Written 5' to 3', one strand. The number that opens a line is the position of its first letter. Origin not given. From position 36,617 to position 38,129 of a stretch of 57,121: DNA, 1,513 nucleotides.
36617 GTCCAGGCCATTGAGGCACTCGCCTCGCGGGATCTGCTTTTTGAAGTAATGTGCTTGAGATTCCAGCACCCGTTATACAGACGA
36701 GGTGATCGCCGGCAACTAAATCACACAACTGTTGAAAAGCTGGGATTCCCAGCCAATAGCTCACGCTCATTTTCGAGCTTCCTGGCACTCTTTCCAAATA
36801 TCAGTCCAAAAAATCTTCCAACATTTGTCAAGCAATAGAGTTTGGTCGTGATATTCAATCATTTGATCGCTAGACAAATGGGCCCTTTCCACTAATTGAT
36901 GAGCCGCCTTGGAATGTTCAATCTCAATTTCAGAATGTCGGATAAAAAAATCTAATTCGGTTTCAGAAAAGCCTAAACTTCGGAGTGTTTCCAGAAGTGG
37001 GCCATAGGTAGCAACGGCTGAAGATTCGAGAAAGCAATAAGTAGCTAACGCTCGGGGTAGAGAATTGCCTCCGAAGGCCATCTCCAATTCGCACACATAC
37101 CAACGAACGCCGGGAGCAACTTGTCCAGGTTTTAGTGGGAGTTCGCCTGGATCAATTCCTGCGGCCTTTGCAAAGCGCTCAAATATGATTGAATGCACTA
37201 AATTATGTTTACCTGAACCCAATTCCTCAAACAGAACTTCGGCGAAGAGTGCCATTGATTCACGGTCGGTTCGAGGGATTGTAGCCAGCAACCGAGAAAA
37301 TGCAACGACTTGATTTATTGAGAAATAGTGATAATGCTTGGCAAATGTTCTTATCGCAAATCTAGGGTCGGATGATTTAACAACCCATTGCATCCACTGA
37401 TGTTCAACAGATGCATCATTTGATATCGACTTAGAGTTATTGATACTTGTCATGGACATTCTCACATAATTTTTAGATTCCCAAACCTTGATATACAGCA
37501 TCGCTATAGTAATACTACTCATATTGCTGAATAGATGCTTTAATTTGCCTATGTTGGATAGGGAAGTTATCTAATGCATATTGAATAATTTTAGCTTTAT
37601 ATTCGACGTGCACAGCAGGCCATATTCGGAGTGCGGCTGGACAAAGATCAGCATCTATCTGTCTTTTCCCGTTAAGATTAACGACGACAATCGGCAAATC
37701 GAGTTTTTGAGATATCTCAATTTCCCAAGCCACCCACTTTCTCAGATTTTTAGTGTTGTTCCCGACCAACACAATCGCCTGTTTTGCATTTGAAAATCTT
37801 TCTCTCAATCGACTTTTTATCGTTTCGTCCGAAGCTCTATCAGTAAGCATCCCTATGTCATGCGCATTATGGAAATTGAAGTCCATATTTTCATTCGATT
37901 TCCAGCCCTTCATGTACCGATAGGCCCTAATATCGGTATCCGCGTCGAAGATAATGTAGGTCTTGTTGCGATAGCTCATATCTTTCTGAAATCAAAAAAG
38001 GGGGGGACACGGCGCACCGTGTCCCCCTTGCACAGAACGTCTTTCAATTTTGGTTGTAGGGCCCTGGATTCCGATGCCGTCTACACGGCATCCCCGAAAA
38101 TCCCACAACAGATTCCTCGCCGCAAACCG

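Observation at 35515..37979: Thoeris-like four-gene operon: TIR-like (DUF1863) + haem-oxygenase-like di-iron enzyme + SIR2 + unknown 115-aa protein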

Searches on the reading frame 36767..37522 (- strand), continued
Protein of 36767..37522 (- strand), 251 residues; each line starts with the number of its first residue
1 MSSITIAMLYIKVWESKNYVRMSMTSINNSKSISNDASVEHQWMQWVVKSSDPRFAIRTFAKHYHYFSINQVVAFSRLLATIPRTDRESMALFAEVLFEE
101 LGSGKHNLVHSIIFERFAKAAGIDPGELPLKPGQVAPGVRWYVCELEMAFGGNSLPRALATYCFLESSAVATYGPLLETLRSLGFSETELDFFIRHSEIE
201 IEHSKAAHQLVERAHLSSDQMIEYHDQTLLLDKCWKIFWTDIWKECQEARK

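Call 87: search_protein_families(library=padloc, proteins=[L015:444-941:+], max_evalue=0.001)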
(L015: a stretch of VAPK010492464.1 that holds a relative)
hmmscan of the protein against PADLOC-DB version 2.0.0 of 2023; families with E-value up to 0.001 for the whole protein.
L015:444-941:+ (165 aa): 4 families
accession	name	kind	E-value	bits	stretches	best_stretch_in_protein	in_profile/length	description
PDLC00429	ThsB1|ThsB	-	6.4e-30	102.4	1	2-153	4-142/167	TIR-like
PDLC00421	ThsB1|ThsB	-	1.2e-26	91.6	1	2-153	4-165/180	TIR-like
PDLC00440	ThsB2|ThsB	-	5.4e-20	70.2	1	2-153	4-147/169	TIR-like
PDLC00427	ThsB1|ThsB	-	3.9e-15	54.2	1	1-88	3-91/170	TIR-like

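Call 89: find_related_loci(query=A1, collection=viral_contigs, flank=6000)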
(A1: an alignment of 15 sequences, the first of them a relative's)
Query A1 (251 aa) in viral_contigs; peptide patterns used: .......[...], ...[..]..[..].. (x = any residue, [..] = any of these).
187 stretches matched a pattern, but none encodes a relative of the query by tblastn (E <= 1e-3).

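Call 93: list_cluster_members(proteins=[P0013, P0031, P0033, P0041])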
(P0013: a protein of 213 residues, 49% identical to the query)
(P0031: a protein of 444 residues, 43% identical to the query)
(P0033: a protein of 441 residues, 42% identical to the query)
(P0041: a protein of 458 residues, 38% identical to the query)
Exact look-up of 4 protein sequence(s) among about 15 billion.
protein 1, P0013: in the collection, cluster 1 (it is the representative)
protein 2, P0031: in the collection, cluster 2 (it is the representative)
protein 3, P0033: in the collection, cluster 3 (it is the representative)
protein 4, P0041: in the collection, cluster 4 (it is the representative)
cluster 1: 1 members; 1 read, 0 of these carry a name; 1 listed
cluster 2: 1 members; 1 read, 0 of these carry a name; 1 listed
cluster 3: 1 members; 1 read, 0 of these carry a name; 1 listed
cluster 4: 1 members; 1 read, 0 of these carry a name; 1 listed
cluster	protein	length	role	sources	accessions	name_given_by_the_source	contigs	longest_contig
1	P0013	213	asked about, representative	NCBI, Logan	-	-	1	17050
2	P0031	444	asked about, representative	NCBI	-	-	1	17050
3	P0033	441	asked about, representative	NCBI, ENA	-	-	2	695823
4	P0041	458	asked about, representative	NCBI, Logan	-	-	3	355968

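Call 99: search_solved_structures(query=A1, max_evalue=0.001, show_alignments=4)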
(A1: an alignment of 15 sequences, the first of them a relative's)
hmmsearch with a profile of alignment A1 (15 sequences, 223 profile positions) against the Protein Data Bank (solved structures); distinct sequences matched with E-value up to 0.001: 5.
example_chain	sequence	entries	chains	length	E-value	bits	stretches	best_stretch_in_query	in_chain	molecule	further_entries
3bjd_A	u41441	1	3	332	1.8e-07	34.2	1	9-216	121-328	Putative 3-oxoacyl-(acyl-carrier-protein) synthase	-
8w1q_A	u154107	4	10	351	3.2e-07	33.3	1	9-215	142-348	Pyrroloquinoline quinone (Coenzyme PQQ) biosynthesis protein C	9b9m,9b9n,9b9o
7twa_A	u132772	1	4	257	4.1e-07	33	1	5-215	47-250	4-chloro-allylglycine synthase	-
9pj4_A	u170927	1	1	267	1.2e-05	28.1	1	16-207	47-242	4-aminobenzoate synthase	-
3dde_A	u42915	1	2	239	0.00041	23.2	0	146-197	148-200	TENA/THI-4 protein, Domain of Unknown Function with a Heme Oxygenase-like Fold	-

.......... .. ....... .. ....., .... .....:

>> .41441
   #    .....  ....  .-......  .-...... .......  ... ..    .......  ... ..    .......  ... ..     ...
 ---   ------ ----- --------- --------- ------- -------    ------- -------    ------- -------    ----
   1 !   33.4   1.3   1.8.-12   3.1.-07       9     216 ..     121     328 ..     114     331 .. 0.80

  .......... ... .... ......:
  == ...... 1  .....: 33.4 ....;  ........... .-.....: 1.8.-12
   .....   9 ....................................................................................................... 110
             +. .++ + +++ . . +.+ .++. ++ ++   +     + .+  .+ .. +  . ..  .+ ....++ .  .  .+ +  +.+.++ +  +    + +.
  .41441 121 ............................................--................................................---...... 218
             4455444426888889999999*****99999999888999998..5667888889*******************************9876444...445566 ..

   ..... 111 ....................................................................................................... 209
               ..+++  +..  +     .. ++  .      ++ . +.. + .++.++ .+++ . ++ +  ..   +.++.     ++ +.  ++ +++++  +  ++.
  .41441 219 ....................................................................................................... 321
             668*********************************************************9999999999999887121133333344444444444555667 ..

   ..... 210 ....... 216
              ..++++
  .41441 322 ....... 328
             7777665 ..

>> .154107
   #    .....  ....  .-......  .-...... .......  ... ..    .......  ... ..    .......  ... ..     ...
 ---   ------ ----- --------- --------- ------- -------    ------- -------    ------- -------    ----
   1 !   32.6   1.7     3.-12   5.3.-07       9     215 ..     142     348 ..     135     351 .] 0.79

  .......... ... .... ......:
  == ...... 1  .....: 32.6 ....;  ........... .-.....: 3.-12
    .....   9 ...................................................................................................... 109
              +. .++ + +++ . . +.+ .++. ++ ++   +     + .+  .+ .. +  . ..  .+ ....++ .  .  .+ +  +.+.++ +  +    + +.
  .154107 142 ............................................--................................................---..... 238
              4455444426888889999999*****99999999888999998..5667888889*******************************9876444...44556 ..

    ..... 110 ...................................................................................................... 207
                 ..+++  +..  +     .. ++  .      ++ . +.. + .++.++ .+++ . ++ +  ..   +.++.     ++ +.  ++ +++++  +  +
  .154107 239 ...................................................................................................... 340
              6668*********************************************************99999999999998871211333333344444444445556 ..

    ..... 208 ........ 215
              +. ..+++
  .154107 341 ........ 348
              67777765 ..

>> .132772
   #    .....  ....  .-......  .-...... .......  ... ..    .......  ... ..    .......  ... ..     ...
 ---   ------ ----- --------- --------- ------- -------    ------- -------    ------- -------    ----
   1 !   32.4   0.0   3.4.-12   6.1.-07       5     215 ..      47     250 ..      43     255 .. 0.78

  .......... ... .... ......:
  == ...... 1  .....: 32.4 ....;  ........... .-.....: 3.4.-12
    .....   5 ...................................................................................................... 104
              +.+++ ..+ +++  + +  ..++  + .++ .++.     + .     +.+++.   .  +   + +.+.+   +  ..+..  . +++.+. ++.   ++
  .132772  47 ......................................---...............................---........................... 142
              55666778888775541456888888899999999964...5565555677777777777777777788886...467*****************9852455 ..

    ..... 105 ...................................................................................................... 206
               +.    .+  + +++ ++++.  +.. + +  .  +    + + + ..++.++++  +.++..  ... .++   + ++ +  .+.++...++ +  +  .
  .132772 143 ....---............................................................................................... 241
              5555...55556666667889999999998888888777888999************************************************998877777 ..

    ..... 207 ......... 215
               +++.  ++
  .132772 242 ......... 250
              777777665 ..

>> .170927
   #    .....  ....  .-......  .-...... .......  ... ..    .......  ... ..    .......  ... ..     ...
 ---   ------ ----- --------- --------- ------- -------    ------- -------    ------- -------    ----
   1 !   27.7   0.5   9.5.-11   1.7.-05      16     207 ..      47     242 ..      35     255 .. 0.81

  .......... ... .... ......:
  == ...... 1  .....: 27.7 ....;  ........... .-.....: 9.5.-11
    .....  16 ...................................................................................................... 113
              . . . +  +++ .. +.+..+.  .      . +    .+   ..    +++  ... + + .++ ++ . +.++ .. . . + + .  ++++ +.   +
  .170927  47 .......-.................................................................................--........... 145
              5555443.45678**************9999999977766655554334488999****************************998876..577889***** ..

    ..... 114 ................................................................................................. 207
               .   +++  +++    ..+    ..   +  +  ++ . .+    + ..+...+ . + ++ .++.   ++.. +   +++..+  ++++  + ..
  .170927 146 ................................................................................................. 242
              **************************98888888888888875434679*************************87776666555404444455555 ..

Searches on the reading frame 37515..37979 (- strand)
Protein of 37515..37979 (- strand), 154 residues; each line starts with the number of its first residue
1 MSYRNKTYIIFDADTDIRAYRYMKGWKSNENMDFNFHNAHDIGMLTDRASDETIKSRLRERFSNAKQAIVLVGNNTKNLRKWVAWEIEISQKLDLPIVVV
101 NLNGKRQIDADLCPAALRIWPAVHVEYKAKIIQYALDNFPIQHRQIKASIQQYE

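Call 4: search_protein_families(library=pfam, proteins=[window:37515-37979:-], max_evalue=1)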
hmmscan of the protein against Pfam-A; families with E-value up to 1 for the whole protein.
window:37515-37979:- (154 aa): 1 family
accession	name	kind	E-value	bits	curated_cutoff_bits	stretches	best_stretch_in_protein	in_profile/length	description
PF08937.16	ThsB_TIR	-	9.3e-19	68.1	21.2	1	8-106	1-99/100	Thoeris protein ThsB, TIR-like domain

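Call 5: search_protein_families(library=padloc, proteins=[window:37515-37979:-], max_evalue=1)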
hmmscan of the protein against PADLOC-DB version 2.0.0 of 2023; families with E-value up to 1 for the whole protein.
window:37515-37979:- (154 aa): 12 families
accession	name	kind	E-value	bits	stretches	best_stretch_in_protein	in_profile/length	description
PDLC00429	ThsB1|ThsB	-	1.1e-60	202.5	1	1-149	1-149/167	TIR-like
PDLC00440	ThsB2|ThsB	-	5.4e-47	158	1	1-146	1-151/169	TIR-like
PDLC00421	ThsB1|ThsB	-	6.9e-25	85.8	1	1-153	1-162/180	TIR-like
PDLC00427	ThsB1|ThsB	-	8e-17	59.7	1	1-80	1-80/170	TIR-like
PDLC00418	ThsB1|ThsB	-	4.3e-10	37.6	1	46-137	44-132/155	TIR-like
PDLC04688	PDC-M50B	-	4.4e-09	34.7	1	18-105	17-103/162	-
PDLC00431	ThsB1|ThsB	-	8.8e-09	34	1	18-106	17-103/162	TIR-like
PDLC00433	ThsB1|ThsB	-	6.1e-07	27.6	1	48-105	43-99/164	TIR-like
PDLC00428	ThsB1|ThsB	-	9.3e-06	24.1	1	41-92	48-102/219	TIR-like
PDLC00426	ThsB1|ThsB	-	9.8e-05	19.8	1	48-105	280-333/352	TIR-like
PDLC00436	ThsB1|ThsB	-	0.00023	18.7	1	47-91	75-117/183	TIR-like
PDLC00437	ThsB1|ThsB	-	0.00068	17.7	1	46-91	22-65/129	TIR-like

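Call 55: search_protein_families(library=ncbifam, proteins=[window:37515-37979:-], max_evalue=0.1)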
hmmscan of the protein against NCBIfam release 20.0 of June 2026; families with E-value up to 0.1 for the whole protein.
window:37515-37979:- (154 aa): 0 families
